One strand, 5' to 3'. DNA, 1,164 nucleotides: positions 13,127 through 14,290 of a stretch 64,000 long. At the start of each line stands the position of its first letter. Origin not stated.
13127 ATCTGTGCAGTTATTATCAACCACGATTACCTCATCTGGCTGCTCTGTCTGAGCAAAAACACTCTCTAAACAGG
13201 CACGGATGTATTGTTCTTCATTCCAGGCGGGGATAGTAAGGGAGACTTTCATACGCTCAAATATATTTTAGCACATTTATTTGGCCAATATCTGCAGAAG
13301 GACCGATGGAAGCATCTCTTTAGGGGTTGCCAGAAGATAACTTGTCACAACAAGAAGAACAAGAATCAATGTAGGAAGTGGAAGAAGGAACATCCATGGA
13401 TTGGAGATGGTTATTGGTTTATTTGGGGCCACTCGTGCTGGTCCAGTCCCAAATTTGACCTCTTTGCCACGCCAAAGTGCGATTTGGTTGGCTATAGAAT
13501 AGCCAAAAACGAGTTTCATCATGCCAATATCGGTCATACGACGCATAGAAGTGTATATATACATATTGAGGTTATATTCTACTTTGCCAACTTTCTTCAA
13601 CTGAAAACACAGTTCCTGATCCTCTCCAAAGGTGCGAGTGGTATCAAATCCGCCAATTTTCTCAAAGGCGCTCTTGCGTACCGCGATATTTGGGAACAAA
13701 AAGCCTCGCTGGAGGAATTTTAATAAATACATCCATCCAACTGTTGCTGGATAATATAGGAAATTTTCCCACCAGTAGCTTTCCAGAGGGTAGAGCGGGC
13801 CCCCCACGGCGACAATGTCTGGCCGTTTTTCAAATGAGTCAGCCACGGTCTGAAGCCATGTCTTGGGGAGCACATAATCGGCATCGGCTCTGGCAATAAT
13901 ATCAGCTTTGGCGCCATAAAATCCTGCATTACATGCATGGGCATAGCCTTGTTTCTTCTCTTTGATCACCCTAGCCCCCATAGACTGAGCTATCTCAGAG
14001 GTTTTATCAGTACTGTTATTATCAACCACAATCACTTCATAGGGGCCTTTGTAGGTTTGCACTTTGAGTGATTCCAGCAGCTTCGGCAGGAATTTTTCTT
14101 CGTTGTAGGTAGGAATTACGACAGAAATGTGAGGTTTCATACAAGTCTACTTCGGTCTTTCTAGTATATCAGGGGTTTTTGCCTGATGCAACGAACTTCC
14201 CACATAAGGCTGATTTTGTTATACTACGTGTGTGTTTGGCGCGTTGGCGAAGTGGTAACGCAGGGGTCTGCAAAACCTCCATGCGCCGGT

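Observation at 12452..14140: Putative lipid-linked glycosylation module (two GT2 genes, two GT-C genes, and Pro/Thr-rich surface proteins)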

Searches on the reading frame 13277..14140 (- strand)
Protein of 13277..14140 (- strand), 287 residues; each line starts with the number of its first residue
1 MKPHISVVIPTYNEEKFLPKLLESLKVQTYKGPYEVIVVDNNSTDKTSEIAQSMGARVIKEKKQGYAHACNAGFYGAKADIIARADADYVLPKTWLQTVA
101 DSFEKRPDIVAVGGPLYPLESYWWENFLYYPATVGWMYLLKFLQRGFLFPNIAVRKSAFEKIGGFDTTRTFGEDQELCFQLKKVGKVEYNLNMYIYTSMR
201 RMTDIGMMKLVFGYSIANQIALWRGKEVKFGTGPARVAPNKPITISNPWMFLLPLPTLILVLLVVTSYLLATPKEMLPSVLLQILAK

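Call 5: search_protein_families(library=pfam, proteins=[window:13277-14140:-], max_evalue=0.01)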
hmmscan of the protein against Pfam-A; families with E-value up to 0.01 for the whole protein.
window:13277-14140:- (287 aa): 5 families
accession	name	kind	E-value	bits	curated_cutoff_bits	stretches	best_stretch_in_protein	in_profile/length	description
PF00535.33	Glycos_transf_2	-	1.2e-31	110.3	23.3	1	6-160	1-165/168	Glycosyl transferase family 2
PF13641.12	Glyco_tranf_2_3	-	4.3e-14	53.5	27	1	3-185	1-198/230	Glycosyltransferase like family 2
PF10111.15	Glyco_tranf_2_2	-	3.9e-06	27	27.3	1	6-90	1-93/276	Glycosyltransferase like family 2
PF13632.12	Glyco_trans_2_3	-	7.8e-06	26.3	27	1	85-194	5-119/198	Glycosyl transferase family group 2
PF13506.12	Glyco_transf_21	-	0.0006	19.8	21.7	1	70-185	22-141/174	Glycosyl transferase family 21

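Call 11: search_protein_families(library=ncbifam, proteins=[window:13277-14140:-], max_evalue=0.01)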
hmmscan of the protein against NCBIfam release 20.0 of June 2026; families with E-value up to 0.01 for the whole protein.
window:13277-14140:- (287 aa): 29 families (the best 25 are shown)
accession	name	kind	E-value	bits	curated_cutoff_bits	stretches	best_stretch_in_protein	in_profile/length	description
TIGR04283.1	glyco_like_mftF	equivalog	4.3e-30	105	182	1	5-215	1-202/221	TIGR04283 family arsenosugar biosynthesis glycosyltransferase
TIGR03965.1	mycofact_glyco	equivalog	7.2e-25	87.8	280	2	3-119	74-194/467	mycofactocin biosynthesis glycosyltransferase MftF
NF041875.1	EPS_EpsD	equivalog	2e-23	83.3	370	1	5-186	1-194/325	exopolysaccharide biosynthesis glycosyltransferase EpsD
NF038302.1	EPS_HpsE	equivalog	1.2e-19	70.4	300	1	5-115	3-123/307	hormogonium polysaccharide biosynthesis glycosyltransferase HpsE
TIGR03937.1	PgaC_IcaA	equivalog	8.7e-15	54.6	422.3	1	3-114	45-161/407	poly-beta-1,6-N-acetyl-D-glucosamine synthase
NF007482.0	PRK10073.1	equivalog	1.4e-14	53.8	423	1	2-98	5-105/334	glycosyltransferase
NF041391.1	DPhHxTase_Halo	equivalog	2.3e-13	49.7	375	1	11-111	3-101/213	dolichyl-phosphate hexose transferase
TIGR03111.1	glyc2_xrt_Gpos1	hypoth_equivalog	2.8e-13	49.5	363.95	1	3-116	49-169/439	TIGR03111 family XrtG-associated glycosyltransferase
NF053739.1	GlytfEpsEBac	equivalog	3.1e-13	49.3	450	1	3-223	1-225/265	glycosyltransferase EpsE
TIGR03469.1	HpnB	hypoth_equivalog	4.2e-13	49.1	379.25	1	3-59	44-100/386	hopene-associated glycosyltransferase HpnB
TIGR04182.1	glyco_TIGR04182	equivalog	9.1e-13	48.2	325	1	5-89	2-83/293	S-layer glycoprotein N-glycosyltransferase AglJ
NF041394.1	GtaseAglG_Halo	equivalog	3.5e-12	46.2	440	1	5-169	3-178/304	glucosyl-dolichyl phosphate glucuronosyltransferase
NF010496.0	PRK13915.1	equivalog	8.2e-12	44.8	262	1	4-64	32-94/307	glucosyl-3-phosphoglycerate synthase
NF047683.1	TeichurnBiosyTuaG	equivalog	1.2e-11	44.8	400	1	2-92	5-100/252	teichuronic acid biosynthesis protein TuaG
NF038299.1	EPS_HpsN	equivalog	1.4e-11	44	425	1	3-116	1-119/317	hormogonium polysaccharide biosynthesis glycosyltransferase HpsN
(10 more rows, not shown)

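Call 12: search_solved_structures(query=window:13277-14140:-, max_evalue=0.01)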
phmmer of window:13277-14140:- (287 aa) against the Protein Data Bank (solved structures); distinct sequences matched with E-value up to 0.01: 31.
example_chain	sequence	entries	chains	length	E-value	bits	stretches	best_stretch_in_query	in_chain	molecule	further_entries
2z87_A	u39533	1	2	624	3.4e-15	59.2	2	5-116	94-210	Chondroitin synthase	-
2z86_A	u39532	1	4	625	3.4e-15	59.2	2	5-116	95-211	Chondroitin synthase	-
6p61_A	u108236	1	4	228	1.9e-10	43.7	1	3-122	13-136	Glycosyltransferase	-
5mlz_A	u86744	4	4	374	1.3e-09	40.9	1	4-114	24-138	Dolichol monophosphate mannose synthase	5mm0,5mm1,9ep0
3bcv_A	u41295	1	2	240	1.5e-09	40.7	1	3-98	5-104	Putative glycosyltransferase protein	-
8vh7_A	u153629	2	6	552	8.5e-09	38.2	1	3-201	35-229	Heparosan synthase B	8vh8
8viw_A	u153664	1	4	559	8.9e-09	38.1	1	3-201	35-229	Heparosan synthase B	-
5hea_A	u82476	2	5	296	1.7e-08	37.2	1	5-97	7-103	Putative glycosyltransferase (GalT1)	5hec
6yv7_B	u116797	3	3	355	2.5e-08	36.6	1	2-112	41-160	Glycosyl transferase, family 2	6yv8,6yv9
6yv7_A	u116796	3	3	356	2.6e-08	36.6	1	2-112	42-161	Glycosyl transferase, family 2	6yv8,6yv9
5tze_C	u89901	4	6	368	9.6e-08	34.8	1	5-97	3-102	Glycosyl transferase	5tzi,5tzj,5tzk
5tz8_A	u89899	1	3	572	1.9e-07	33.8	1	5-96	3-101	Glycosyl transferase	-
9hwj_A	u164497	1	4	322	3.8e-07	32.8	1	4-109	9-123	Undecaprenyl-phosphate 4-deoxy-4-formamido-L-arabinose transferase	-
9omh_A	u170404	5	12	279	4e-07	32.7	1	5-111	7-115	Glycosyltransferase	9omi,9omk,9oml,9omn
9omm_A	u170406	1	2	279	4.1e-07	32.7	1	5-111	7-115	Glycosyltransferase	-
5ekp_C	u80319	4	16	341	0.00061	22.3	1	5-111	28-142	Uncharacterized glycosyltransferase sll0501 | Glycosyltransferase sll0501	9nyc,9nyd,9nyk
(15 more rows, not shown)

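Call 14: find_encoding_contigs(protein=window:13277-14140:-, flank=6000, max_places=6)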
Protein window:13277-14140:- (287 aa): 7 contigs read that carry it; 2 places shown.
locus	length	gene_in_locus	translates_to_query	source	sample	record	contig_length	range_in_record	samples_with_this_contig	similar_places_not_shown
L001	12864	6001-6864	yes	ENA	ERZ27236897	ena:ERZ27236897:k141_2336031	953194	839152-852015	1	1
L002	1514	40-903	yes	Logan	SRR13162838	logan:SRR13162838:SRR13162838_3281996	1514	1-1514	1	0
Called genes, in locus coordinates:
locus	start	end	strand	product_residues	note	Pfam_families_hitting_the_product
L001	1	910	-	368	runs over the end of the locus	PF00438:S-AdoMet_synt_N, PF02772:S-AdoMet_synt_M, PF02773:S-AdoMet_synt_C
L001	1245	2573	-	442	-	PF00464:SHMT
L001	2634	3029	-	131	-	-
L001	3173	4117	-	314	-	PF18723:HMUDK_hel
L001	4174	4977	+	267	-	-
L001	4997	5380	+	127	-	PF20393:Pro_CA_2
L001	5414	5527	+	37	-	-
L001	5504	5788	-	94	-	-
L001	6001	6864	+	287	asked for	PF00535:Glycos_transf_2, PF10111:Glyco_tranf_2_2 (faint), PF13641:Glyco_tranf_2_3, PF13632:Glyco_trans_2_3 (weak)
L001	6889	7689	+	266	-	PF00535:Glycos_transf_2, PF13641:Glyco_tranf_2_3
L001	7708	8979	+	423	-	PF03600:CitMHS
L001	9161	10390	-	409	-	PF23846:Cache_WalK (faint)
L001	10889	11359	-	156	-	-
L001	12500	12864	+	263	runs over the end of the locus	PF05257:CHAP (weak)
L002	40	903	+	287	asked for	PF00535:Glycos_transf_2, PF10111:Glyco_tranf_2_2 (faint), PF13641:Glyco_tranf_2_3, PF13632:Glyco_trans_2_3 (weak)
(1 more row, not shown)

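Call 22: find_homologous_proteins(query=window:13277-14140:-)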
Query window:13277-14140:- (287 aa): 2805 proteins with E <= 0.001 among 4605 candidates; the best 120 are listed.
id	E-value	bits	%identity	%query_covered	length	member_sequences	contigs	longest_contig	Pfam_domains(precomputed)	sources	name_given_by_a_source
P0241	2.2e-191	652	100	100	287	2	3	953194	PF13632.13,PF10111.15,PF13641.13,PF00535.33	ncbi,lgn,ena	-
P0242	4.3e-114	399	63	92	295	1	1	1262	PF10111.15,PF13641.13,PF00535.33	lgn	-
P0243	6.8e-109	382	64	89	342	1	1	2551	PF10111.15,PF13641.13,PF00535.33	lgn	-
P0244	1.0e-105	371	60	95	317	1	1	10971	PF10111.15,PF13641.13,PF00535.33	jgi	jgi:glycosyltransferase involved in cell wall biosynthesis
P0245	6.7e-105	368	56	100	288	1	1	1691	PF13632.13,PF10111.15,PF13641.13,PF00535.33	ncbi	-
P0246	6.1e-103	362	60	93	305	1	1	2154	PF10111.15,PF13641.13,PF00535.33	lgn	-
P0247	7.9e-103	362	58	90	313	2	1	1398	PF10111.15,PF13641.13,PF00535.33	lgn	-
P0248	4.7e-102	359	59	89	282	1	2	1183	PF13641.13,PF00535.33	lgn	-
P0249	9.9e-102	358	59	94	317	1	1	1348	PF10111.15,PF13641.13,PF00535.33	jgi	jgi:glycosyltransferase involved in cell wall biosynthesis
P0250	3.4e-101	356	57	94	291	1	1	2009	PF13641.13,PF00535.33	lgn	-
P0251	4.2e-101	356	58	88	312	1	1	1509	PF13632.13,PF10111.15,PF13641.13,PF00535.33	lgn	-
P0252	6.2e-101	355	58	93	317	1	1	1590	PF10111.15,PF13641.13,PF00535.33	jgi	jgi:glycosyltransferase involved in cell wall biosynthesis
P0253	7.3e-99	349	56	91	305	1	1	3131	PF13632.13,PF10111.15,PF13641.13,PF00535.33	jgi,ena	-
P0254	8.1e-99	348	59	94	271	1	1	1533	PF10111.15,PF13641.13,PF00535.33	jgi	jgi:glycosyltransferase involved in cell wall biosynthesis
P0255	1.8e-98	347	59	88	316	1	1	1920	PF13632.13,PF10111.15,PF13641.13,PF00535.33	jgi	jgi:glycosyltransferase involved in cell wall biosynthesis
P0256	8.5e-98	345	57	95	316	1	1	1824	PF10111.15,PF13641.13,PF00535.33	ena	-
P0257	3.1e-97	343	57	88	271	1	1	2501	PF10111.15,PF13641.13,PF00535.33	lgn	-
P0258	5.5e-97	342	54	88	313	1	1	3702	PF13632.13,PF10111.15,PF13641.13,PF00535.33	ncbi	-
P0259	7.9e-97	342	56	89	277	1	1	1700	PF13641.13,PF00535.33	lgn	-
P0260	1.2e-96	341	57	93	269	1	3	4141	PF10111.15,PF13641.13,PF00535.33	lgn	-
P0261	1.7e-96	341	58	93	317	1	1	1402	PF10111.15,PF13641.13,PF00535.33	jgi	jgi:glycosyltransferase involved in cell wall biosynthesis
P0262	1.8e-96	341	53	93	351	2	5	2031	PF13632.13,PF10111.15,PF13641.13,PF00535.33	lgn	-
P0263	2.7e-96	340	58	91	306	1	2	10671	PF10111.15,PF13641.13,PF00535.33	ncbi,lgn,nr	ncbi:MAG: glycosyltransferase [Candidatus Levybacteria bacterium]|nr:glycosyltransferase [Candidatus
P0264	4.7e-96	339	55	94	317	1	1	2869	PF10111.15,PF13641.13,PF00535.33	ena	-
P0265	1.4e-95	338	57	91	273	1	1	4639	PF10111.15,PF13641.13,PF00535.33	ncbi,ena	-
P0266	5.2e-95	336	59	90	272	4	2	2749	PF13641.13,PF00535.33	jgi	jgi:glycosyltransferase involved in cell wall biosynthesis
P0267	6.0e-95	336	56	95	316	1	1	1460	PF10111.15,PF13641.13,PF00535.33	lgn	-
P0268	1.7e-94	334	58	90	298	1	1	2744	PF10111.15,PF13641.13,PF00535.33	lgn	-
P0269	4.5e-94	333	57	87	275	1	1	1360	PF13641.13,PF00535.33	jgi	jgi:glycosyltransferase involved in cell wall biosynthesis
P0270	5.6e-94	333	53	98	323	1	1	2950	PF10111.15,PF13641.13,PF00535.33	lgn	-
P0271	3.1e-93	330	56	91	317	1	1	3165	PF10111.15,PF13641.13,PF00535.33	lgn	-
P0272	5.7e-93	329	55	94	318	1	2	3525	PF10111.15,PF13641.13,PF00535.33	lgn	-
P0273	1.6e-92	328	57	88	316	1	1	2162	PF13632.13,PF10111.15,PF13641.13,PF00535.33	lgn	-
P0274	3.9e-92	327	55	93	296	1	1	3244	PF10111.15,PF13641.13,PF00535.33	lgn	-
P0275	4.7e-92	326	52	98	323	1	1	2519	PF10111.15,PF13641.13,PF00535.33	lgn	-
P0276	3.7e-91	323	55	92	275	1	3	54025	PF10111.15,PF13641.13,PF00535.33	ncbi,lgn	-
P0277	1.2e-90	322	51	95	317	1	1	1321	PF10111.15,PF13641.13,PF00535.33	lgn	-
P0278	1.7e-90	321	57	88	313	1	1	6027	PF10111.15,PF13641.13,PF00535.33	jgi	-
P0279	3.9e-90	320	55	88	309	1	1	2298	PF10111.15,PF13641.13,PF00535.33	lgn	-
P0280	6.6e-89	316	54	93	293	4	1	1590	PF13632.13,PF13641.13,PF00535.33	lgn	-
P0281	1.6e-87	311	51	95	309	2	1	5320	PF10111.15,PF13641.13,PF00535.33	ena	-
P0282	4.3e-87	310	53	89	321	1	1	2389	PF10111.15,PF13641.13,PF00535.33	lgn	-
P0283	2.0e-83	298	54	93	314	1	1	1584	PF13632.13,PF10111.15,PF13641.13,PF00535.33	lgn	-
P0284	1.8e-82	295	52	89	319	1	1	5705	PF13632.13,PF13641.13,PF00535.33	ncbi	-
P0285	2.6e-81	291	51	87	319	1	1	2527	PF10111.15,PF13641.13,PF00535.33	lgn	-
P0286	3.7e-79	284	51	86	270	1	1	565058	PF13632.13,PF10111.15,PF13641.13,PF00535.33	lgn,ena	-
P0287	5.7e-79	283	49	93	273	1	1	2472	PF13632.13,PF13641.13,PF00535.33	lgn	-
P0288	7.9e-79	283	48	91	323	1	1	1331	PF10111.15,PF13641.13,PF00535.33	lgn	-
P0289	1.0e-77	279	49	91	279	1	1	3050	PF13632.13,PF13641.13,PF00535.33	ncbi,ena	-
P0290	1.7e-75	272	50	86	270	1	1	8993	PF10111.15,PF13641.13,PF00535.33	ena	-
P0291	5.1e-52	195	65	50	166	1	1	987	PF00535.33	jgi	jgi:glycosyltransferase involved in cell wall biosynthesis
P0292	2.0e-45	173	41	95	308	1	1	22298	PF13632.13,PF10111.15,PF13506.14,PF13641.13,PF00535.33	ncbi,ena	-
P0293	3.9e-45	172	40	88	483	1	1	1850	PF13641.13,PF01522.27,PF00535.33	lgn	-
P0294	5.7e-44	168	36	70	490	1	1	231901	PF13632.13,PF10111.15,PF13506.14,PF13641.13,PF00535.33,PF02709.21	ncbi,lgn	-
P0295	1.1e-43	168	41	93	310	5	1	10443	PF13632.13,PF10111.15,PF13506.14,PF13641.13,PF00535.33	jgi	jgi:glycosyltransferase involved in cell wall biosynthesis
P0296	1.4e-43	167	44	80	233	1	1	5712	PF13632.13,PF10111.15,PF13641.13,PF00535.33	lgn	-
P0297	1.8e-43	167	48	70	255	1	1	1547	PF13506.14,PF13641.13,PF00535.33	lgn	-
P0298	4.1e-43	166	37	63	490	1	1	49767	PF13632.13,PF10111.15,PF13506.14,PF13641.13,PF00535.33,PF02709.21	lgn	-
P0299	4.2e-43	166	46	72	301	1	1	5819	PF13632.13,PF10111.15,PF13641.13,PF00535.33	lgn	-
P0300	6.0e-43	165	44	74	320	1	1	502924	PF10111.15,PF13641.13,PF00535.33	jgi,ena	-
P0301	7.3e-43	165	44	79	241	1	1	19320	PF10111.15,PF13641.13,PF00535.33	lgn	-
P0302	2.0e-42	163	42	95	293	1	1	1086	PF13632.13,PF13506.14,PF13641.13,PF00535.33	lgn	-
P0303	3.0e-42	163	47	71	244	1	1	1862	PF13632.13,PF10111.15,PF13641.13,PF00535.33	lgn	-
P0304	4.9e-42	162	46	74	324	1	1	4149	PF10111.15,PF13506.14,PF13641.13,PF00535.33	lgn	-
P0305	9.4e-42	161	46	70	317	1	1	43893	PF10111.15,PF13641.13,PF00535.33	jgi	jgi:glycosyltransferase involved in cell wall biosynthesis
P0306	1.4e-41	161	43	72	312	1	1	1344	PF13632.13,PF10111.15,PF13506.14,PF13641.13,PF00535.33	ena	-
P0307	1.5e-41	161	45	70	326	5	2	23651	PF13632.13,PF10111.15,PF13641.13,PF00535.33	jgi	-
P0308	1.6e-41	160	45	70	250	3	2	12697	PF13632.13,PF10111.15,PF13641.13,PF00535.33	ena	-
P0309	1.6e-41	160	49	69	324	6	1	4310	PF10111.15,PF13506.14,PF13641.13,PF00535.33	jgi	jgi:glycosyltransferase involved in cell wall biosynthesis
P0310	1.8e-41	160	45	70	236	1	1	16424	PF13632.13,PF10111.15,PF13641.13,PF00535.33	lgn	-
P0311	1.9e-41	160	42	75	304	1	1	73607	PF13632.13,PF10111.15,PF13506.14,PF13641.13,PF00535.33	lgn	-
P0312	4.0e-41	159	45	70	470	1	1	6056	PF13632.13,PF10111.15,PF13506.14,PF13641.13,PF00535.33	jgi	jgi:glycosyltransferase involved in cell wall biosynthesis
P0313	6.5e-41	158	48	70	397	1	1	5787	PF10111.15,PF13506.14,PF13641.13,PF00535.33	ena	-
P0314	6.6e-41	158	45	70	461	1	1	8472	PF13632.13,PF10111.15,PF13506.14,PF13641.13,PF00535.33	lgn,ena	-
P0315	8.5e-41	158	46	70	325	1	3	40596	PF13632.13,PF10111.15,PF13506.14,PF13641.13,PF00535.33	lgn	-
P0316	1.9e-40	157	42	76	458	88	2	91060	PF13632.13,PF10111.15,PF13506.14,PF13641.13,PF01522.27,PF00535.33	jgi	-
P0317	2.4e-40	157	44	75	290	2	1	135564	PF13632.13,PF10111.15,PF13506.14,PF13641.13,PF00535.33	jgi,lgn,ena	-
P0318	2.8e-40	156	44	71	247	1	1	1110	PF13632.13,PF10111.15,PF13641.13,PF00535.33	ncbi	-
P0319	3.5e-40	156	44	69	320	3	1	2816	PF10111.15,PF13641.13,PF00535.33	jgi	jgi:glycosyltransferase involved in cell wall biosynthesis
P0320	4.0e-40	156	40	79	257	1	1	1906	PF10111.15,PF13641.13,PF00535.33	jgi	jgi:glycosyltransferase involved in cell wall biosynthesis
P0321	5.9e-40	155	44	70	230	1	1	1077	PF13632.13,PF10111.15,PF13641.13,PF00535.33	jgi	-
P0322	6.7e-40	155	42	74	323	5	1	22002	PF10111.15,PF13641.13,PF00535.33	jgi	jgi:glycosyltransferase involved in cell wall biosynthesis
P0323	6.9e-40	155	46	69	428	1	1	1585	PF13632.13,PF10111.15,PF13641.13,PF01522.27,PF00535.33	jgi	jgi:glycosyltransferase involved in cell wall biosynthesis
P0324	8.4e-40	155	47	69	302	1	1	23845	PF13632.13,PF10111.15,PF13506.14,PF13641.13,PF00535.33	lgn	-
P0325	8.6e-40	155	43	74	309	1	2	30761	PF10111.15,PF13506.14,PF13641.13,PF00535.33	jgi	jgi:glycosyltransferase involved in cell wall biosynthesis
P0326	9.4e-40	155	42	74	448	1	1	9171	PF13632.13,PF10111.15,PF13506.14,PF13641.13,PF00535.33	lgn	-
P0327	1.2e-39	154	46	70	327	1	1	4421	PF10111.15,PF13506.14,PF13641.13,PF00535.33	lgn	-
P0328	1.5e-39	154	38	94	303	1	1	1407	PF13632.13,PF10111.15,PF13506.14,PF13641.13,PF00535.33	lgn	-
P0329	1.6e-39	154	46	69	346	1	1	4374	PF13632.13,PF10111.15,PF13506.14,PF13641.13,PF00535.33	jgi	jgi:glycosyltransferase involved in cell wall biosynthesis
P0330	1.6e-39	154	43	77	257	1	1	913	PF10111.15,PF13641.13,PF00535.33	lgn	-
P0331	1.8e-39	154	37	98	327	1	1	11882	PF10111.15,PF13641.13,PF00535.33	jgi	jgi:glycosyltransferase involved in cell wall biosynthesis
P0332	1.8e-39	154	41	76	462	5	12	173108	PF13632.13,PF10111.15,PF13506.14,PF13641.13,PF03065.21,PF01522.27,PF00535.33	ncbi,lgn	ncbi:MAG: glycosyltransferase [candidate division WOR-3 bacterium]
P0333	1.9e-39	154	44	74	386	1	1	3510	PF10111.15,PF13506.14,PF13641.13,PF03364.26,PF10604.16,PF00535.33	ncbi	-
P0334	1.9e-39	154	44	69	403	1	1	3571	PF10111.15,PF13506.14,PF13641.13,PF00535.33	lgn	-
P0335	2.5e-39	153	46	70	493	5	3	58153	PF10111.15,PF13641.13,PF01522.27,PF00535.33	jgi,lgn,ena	-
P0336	5.2e-39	152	43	74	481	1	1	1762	PF10111.15,PF13506.14,PF13641.13,PF00535.33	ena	-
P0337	6.8e-39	152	43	71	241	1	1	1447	PF10111.15,PF13641.13,PF00535.33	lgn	-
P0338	7.8e-39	152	43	79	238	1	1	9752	PF13632.13,PF13506.14,PF13641.13,PF00535.33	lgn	-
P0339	1.3e-38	151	43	74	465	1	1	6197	PF13632.13,PF10111.15,PF13506.14,PF13641.13,PF00535.33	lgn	-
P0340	1.3e-38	151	43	70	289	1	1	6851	PF13632.13,PF10111.15,PF13506.14,PF13641.13,PF00535.33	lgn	-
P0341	1.4e-38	151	43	70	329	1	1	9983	PF10111.15,PF13641.13,PF00535.33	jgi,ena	-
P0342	1.6e-38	151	45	69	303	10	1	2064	PF13632.13,PF10111.15,PF13506.14,PF13641.13,PF00535.33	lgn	-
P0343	1.6e-38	151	43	77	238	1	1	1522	PF10111.15,PF13506.14,PF13641.13,PF00535.33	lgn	-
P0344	1.8e-38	150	46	69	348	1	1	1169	PF10111.15,PF13506.14,PF13641.13,PF00535.33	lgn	-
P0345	1.9e-38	150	41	70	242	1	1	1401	PF13632.13,PF10111.15,PF13506.14,PF13641.13,PF00535.33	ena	-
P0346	1.9e-38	150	43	74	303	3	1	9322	PF13632.13,PF10111.15,PF13506.14,PF13641.13,PF00535.33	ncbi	ncbi:MAG TPA: glycosyltransferase family 2 protein [Candidatus Brocadiaceae bacterium]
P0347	2.1e-38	150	44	74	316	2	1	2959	PF10111.15,PF13641.13,PF00535.33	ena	-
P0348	2.3e-38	150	42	75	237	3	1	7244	PF10111.15,PF13506.14,PF13641.13,PF00535.33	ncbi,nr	ncbi:glycosyltransferase [Patescibacteria group bacterium]|nr:glycosyltransferase [Patescibacteria g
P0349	2.3e-38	150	42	76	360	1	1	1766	PF13641.13,PF00535.33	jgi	-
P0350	2.8e-38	150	45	69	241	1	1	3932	PF13632.13,PF10111.15,PF13641.13,PF00535.33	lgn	-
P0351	2.9e-38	150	43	74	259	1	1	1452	PF13632.13,PF10111.15,PF13641.13,PF00535.33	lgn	-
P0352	3.5e-38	149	44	70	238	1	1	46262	PF13632.13,PF10111.15,PF13641.13,PF00535.33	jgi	jgi:glycosyltransferase involved in cell wall biosynthesis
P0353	3.5e-38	149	42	73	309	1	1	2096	PF10111.15,PF13641.13,PF00535.33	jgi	jgi:glycosyltransferase involved in cell wall biosynthesis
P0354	3.5e-38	149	42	90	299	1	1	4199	PF13632.13,PF10111.15,PF13506.14,PF13641.13,PF00535.33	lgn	-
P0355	3.5e-38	149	43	70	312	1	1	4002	PF10111.15,PF13506.14,PF13641.13,PF00535.33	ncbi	ncbi:MAG: glycosyltransferase [Minisyncoccales bacterium]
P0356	4.5e-38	149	42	76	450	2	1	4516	PF13632.13,PF10111.15,PF13506.14,PF13641.13,PF01522.27,PF00535.33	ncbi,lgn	-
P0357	4.8e-38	149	39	75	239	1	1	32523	PF13632.13,PF10111.15,PF13506.14,PF13641.13,PF00535.33,PF12804.14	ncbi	-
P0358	5.0e-38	149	38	95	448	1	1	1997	PF13632.13,PF10111.15,PF13506.14,PF13641.13,PF00535.33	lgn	-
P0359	6.1e-38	149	40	70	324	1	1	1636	PF10111.15,PF13506.14,PF13641.13,PF00535.33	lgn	-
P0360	6.7e-38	149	40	82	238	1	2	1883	PF13632.13,PF10111.15,PF13506.14,PF13641.13,PF00535.33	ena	-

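Call 28: find_encoding_contigs(protein=P0286, flank=8000, max_places=2)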
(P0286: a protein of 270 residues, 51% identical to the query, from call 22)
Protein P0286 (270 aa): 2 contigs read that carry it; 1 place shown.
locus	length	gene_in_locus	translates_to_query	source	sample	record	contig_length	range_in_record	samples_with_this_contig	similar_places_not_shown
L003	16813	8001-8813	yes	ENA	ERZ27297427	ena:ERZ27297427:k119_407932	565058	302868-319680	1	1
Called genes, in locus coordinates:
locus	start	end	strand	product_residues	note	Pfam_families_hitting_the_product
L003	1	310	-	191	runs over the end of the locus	PF04203:Sortase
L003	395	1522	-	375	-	-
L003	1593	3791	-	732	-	-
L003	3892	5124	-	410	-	-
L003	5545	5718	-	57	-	PF10055:DUF2292 (weak)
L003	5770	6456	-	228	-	-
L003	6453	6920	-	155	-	PF27226:AF_1845 (weak)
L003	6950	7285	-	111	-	-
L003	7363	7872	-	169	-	-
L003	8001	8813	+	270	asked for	PF00535:Glycos_transf_2, PF10111:Glyco_tranf_2_2 (faint), PF13641:Glyco_tranf_2_3, PF13632:Glyco_trans_2_3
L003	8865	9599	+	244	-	PF00535:Glycos_transf_2, PF13641:Glyco_tranf_2_3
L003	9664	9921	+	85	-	-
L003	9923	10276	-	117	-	PF13430:DUF4112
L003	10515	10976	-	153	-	PF00293:NUDIX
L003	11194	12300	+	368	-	PF00438:S-AdoMet_synt_N, PF02772:S-AdoMet_synt_M, PF02773:S-AdoMet_synt_C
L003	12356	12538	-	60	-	-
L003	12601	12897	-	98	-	-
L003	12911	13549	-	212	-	PF13189:Cytidylate_kin2 (faint), PF13238:AAA_18 (weak)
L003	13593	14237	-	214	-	PF00188:CAP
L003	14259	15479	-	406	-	PF02401:LYTB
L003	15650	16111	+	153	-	PF13463:HTH_27 (faint), PF22381:Staph_reg_Sar_Rot (weak), PF12802:MarR_2, PF01047:MarR, PF13412:HTH_24 (weak)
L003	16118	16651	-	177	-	PF04203:Sortase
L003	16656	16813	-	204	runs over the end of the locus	-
